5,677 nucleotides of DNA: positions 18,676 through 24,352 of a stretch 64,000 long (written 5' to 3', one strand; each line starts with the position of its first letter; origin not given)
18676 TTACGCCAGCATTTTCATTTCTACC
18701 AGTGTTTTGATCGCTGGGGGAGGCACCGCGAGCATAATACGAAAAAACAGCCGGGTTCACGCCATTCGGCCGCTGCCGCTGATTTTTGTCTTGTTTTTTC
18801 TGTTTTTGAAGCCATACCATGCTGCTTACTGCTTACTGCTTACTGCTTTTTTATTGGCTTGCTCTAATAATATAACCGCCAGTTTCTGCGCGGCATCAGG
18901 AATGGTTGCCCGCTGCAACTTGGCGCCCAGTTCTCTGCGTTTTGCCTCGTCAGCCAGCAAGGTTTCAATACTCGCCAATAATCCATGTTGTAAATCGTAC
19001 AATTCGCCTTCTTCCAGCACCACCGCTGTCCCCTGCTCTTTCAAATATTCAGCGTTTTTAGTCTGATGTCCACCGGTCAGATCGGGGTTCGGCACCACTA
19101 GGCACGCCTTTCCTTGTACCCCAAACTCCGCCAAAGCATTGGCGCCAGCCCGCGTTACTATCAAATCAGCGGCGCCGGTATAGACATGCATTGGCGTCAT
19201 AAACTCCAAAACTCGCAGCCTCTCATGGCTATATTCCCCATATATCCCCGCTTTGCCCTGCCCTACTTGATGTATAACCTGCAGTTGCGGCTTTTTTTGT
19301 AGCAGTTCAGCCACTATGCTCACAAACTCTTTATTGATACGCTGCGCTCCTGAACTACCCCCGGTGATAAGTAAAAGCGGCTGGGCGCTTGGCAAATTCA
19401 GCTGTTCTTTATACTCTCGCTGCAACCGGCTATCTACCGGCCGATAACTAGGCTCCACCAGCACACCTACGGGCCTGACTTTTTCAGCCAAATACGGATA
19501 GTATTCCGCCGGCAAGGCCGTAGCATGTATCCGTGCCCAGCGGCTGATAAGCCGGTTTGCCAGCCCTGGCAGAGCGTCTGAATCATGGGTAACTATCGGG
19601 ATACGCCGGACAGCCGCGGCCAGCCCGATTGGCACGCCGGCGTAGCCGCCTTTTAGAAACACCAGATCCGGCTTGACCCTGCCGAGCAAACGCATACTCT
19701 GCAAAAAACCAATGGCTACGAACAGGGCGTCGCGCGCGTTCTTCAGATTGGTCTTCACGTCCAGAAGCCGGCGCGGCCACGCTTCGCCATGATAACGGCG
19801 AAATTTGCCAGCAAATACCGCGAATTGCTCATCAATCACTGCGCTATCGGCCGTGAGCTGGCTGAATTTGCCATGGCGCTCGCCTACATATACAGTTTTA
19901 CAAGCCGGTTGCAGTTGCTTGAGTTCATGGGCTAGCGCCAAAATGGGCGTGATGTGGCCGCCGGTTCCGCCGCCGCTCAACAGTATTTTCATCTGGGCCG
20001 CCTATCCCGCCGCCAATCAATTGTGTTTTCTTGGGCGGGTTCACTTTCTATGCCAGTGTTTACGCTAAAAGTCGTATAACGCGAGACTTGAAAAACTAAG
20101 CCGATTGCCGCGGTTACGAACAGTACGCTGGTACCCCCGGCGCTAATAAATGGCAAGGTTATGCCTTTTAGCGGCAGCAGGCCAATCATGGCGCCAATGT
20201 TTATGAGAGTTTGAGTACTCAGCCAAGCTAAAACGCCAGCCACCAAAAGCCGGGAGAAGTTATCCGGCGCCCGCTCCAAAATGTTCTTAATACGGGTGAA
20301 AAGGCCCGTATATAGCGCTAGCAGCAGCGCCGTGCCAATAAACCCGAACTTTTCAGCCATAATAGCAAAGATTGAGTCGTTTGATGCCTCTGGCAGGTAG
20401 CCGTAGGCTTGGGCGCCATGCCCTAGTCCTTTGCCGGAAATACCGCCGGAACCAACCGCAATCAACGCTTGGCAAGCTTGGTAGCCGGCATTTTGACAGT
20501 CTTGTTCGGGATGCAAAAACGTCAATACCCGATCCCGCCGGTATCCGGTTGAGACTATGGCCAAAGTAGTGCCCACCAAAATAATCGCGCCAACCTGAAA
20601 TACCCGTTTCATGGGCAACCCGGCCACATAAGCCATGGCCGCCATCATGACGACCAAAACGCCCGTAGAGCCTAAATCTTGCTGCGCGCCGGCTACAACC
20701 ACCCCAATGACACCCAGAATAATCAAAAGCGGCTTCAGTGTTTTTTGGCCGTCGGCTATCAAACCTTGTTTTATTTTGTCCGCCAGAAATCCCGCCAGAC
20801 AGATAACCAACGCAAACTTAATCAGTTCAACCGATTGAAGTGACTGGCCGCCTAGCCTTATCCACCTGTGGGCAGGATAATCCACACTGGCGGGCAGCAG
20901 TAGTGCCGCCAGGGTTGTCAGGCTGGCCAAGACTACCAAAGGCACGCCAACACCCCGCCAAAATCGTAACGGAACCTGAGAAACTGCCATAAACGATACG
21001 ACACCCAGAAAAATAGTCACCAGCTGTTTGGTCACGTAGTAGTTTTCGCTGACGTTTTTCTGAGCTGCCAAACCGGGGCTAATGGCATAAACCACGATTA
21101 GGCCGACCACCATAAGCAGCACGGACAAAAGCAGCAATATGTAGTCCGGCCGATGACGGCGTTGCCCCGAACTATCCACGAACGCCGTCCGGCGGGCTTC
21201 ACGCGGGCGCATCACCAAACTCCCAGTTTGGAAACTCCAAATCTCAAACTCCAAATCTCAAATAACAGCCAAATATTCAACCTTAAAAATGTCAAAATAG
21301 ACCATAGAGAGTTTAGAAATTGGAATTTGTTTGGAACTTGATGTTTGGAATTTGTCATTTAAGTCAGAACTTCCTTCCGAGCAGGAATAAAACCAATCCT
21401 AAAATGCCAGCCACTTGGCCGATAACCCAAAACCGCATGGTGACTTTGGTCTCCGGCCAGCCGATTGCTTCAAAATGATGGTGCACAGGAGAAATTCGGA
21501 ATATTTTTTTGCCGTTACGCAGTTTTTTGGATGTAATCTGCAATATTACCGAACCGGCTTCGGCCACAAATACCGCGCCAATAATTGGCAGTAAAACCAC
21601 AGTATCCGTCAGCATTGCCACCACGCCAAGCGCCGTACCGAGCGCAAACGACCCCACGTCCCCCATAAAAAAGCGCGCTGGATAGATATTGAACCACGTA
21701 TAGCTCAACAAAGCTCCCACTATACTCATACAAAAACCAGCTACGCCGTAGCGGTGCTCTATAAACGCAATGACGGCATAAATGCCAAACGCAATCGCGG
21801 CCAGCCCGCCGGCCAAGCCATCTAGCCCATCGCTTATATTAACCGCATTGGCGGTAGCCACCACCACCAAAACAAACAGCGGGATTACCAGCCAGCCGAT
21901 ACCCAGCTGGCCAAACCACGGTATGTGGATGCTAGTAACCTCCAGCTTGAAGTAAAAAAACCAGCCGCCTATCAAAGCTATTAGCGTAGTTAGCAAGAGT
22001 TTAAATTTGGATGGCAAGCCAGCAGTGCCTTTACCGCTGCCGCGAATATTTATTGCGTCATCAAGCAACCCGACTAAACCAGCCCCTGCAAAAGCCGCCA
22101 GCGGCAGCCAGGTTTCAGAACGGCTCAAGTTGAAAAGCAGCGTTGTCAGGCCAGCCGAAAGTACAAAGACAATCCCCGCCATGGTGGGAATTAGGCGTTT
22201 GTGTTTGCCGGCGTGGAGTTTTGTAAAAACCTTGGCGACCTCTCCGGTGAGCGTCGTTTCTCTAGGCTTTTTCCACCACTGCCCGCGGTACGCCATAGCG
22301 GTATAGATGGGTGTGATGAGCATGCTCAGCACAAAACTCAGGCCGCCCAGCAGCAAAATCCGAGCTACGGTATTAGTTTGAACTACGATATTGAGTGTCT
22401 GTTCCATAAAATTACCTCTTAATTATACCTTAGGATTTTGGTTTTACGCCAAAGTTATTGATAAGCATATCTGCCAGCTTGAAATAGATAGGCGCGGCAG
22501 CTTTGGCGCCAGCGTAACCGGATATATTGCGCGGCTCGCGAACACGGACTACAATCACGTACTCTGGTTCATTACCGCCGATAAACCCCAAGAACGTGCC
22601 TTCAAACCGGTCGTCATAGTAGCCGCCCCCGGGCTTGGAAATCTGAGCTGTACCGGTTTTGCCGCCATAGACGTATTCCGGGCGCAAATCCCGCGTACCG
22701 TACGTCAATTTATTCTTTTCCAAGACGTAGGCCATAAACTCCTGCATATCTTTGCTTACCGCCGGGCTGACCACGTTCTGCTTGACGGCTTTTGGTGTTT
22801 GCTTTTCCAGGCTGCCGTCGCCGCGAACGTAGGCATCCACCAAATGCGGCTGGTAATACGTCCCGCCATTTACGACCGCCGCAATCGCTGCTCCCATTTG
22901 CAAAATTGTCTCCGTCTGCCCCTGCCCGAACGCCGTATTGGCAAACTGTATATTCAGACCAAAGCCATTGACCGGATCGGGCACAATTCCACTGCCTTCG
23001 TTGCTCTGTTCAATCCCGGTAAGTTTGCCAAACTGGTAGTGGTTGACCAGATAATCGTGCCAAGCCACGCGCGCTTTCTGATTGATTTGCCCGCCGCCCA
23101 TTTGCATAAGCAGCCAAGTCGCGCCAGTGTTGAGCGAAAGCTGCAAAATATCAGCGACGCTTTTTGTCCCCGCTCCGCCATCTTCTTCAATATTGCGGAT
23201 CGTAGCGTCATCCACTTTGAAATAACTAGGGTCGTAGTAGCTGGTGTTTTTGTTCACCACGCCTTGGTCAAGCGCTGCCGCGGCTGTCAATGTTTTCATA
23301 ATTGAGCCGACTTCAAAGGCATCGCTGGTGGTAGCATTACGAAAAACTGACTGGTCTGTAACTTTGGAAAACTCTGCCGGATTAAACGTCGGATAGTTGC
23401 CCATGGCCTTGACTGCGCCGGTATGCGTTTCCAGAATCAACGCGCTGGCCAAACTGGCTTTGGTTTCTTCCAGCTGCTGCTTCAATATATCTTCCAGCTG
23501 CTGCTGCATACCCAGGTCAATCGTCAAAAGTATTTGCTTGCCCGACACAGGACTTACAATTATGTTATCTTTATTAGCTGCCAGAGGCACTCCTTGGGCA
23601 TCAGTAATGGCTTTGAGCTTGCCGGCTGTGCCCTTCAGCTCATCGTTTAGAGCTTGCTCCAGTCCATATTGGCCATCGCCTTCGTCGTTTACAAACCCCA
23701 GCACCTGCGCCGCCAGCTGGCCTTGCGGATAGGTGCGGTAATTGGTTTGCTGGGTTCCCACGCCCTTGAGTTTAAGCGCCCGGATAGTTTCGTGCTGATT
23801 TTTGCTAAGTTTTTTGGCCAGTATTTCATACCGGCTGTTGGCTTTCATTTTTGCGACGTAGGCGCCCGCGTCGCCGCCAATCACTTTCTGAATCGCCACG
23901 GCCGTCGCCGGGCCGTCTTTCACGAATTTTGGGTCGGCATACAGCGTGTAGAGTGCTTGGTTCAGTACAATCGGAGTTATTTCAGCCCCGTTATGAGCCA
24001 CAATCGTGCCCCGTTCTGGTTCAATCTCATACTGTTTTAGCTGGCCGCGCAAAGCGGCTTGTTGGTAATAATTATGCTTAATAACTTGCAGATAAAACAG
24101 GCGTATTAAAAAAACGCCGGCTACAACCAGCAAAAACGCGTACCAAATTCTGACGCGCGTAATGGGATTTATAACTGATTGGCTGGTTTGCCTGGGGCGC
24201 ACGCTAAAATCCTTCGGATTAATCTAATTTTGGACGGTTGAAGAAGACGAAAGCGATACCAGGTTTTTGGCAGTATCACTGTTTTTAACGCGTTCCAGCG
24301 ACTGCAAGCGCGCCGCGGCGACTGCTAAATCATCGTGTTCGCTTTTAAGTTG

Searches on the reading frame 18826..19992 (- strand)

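Call 73: search_protein_families(library=pfam, proteins=[window:18826-19992:-], max_evalue=0.001)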
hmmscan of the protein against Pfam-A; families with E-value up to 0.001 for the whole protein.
window:18826-19992:- (388 aa): 2 families
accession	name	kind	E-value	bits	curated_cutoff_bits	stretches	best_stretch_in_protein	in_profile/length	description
PF04101.22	Glyco_tran_28_C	-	3.3e-29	102.5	22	1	207-370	2-165/166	Glycosyltransferase family 28 C-terminal domain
PF03033.26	Glyco_transf_28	-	7e-23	81.7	26.2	1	3-154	1-135/139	Glycosyltransferase family 28 N-terminal domain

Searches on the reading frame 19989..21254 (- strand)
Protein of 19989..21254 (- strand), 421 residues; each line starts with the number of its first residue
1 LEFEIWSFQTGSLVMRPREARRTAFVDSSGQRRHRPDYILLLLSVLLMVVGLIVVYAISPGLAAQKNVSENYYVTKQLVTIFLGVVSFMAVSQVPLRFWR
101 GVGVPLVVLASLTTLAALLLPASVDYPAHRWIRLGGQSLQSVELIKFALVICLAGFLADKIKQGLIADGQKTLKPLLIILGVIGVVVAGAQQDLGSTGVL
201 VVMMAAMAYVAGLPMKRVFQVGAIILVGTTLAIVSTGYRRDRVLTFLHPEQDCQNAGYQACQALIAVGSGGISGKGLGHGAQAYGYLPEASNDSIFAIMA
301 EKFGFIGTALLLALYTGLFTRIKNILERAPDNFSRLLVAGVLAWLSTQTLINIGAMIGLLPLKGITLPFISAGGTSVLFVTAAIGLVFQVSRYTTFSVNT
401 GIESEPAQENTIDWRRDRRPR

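Call 73: search_protein_families(library=pfam, proteins=[window:19989-21254:-], max_evalue=0.001)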
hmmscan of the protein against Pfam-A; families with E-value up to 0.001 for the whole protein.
window:19989-21254:- (421 aa): 1 family
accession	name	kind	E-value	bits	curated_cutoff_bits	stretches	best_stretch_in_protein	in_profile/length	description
PF01098.24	FTSW_RODA_SPOVE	-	3.6e-89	299.7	26.4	1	40-394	4-354/356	Cell cycle protein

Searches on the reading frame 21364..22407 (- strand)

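Call 73: search_protein_families(library=pfam, proteins=[window:21364-22407:-], max_evalue=0.001)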
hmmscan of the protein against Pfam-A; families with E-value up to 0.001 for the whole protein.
window:21364-22407:- (347 aa): 1 family
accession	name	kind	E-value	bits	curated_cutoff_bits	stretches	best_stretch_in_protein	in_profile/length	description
PF00953.26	Glycos_transf_4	-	3.6e-33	115.2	27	1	102-266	4-158/160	Glycosyl transferase family 4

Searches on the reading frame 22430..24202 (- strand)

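Call 73: search_protein_families(library=pfam, proteins=[window:22430-24202:-], max_evalue=0.001)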
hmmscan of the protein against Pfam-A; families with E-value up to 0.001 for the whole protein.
window:22430-24202:- (590 aa): 3 families
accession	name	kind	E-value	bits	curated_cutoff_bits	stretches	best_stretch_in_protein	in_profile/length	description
PF00905.27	Transpeptidase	-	2.2e-48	165.4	22.1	1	253-573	2-294/299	Penicillin binding protein transpeptidase domain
PF03717.20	PBP_dimer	-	1.5e-13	52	24.4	1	60-207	2-176/180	Penicillin-binding Protein dimerisation domain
PF21922.1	PBP_dimer_2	-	7.2e-07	29.8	27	1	155-196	24-64/83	Penicillin binding protein A dimerisation domain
